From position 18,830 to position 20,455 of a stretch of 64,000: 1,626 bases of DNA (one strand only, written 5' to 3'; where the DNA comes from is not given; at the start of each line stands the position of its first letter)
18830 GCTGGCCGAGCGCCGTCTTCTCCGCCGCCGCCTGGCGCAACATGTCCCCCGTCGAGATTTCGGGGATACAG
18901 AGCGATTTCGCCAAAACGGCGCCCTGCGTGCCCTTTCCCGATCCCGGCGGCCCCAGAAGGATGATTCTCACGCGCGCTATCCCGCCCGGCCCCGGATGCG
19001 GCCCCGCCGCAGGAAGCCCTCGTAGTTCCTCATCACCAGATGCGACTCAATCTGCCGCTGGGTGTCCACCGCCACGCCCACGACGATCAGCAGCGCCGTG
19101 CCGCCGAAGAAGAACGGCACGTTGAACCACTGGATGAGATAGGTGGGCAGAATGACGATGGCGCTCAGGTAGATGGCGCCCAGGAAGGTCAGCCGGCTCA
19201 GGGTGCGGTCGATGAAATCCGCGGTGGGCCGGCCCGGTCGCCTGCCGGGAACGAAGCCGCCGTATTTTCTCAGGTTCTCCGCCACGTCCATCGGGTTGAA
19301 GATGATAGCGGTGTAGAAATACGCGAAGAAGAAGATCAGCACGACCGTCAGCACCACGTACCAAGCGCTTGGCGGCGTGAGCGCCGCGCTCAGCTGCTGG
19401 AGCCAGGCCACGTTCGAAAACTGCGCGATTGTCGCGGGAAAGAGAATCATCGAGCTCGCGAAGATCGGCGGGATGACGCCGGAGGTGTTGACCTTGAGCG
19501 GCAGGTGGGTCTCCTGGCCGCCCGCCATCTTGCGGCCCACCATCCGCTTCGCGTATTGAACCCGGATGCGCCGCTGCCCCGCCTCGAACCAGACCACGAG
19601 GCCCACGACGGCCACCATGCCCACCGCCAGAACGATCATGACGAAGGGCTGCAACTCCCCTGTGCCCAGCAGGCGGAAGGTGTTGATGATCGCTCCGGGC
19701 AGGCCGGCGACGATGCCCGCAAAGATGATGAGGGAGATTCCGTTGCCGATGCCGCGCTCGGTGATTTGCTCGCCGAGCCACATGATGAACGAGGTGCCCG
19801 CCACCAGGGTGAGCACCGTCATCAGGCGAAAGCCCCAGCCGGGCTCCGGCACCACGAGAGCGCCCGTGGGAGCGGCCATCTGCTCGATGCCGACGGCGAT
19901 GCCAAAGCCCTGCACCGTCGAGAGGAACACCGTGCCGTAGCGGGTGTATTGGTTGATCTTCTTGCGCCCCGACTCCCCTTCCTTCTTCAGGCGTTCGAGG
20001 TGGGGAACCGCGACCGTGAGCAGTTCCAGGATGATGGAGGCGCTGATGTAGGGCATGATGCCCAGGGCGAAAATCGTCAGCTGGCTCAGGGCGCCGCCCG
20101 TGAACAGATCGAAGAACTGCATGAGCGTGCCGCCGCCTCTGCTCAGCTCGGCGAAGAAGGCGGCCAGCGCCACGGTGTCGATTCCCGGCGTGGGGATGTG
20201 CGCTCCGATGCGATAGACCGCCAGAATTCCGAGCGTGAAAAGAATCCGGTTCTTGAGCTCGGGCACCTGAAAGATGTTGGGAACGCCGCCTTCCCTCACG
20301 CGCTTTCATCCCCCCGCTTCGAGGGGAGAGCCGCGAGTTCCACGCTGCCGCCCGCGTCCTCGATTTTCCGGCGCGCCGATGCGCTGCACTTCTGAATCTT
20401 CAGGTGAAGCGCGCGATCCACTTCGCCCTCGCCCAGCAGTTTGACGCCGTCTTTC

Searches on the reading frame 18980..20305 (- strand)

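Call 69: search_protein_families(library=pfam, proteins=[window:18980-20305:-], max_evalue=0.00001)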
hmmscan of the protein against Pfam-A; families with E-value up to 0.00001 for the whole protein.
window:18980-20305:- (442 aa): 1 family
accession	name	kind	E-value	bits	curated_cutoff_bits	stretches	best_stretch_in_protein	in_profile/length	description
PF00344.25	SecY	-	4e-117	391.4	32.2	1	77-415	1-305/306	SecY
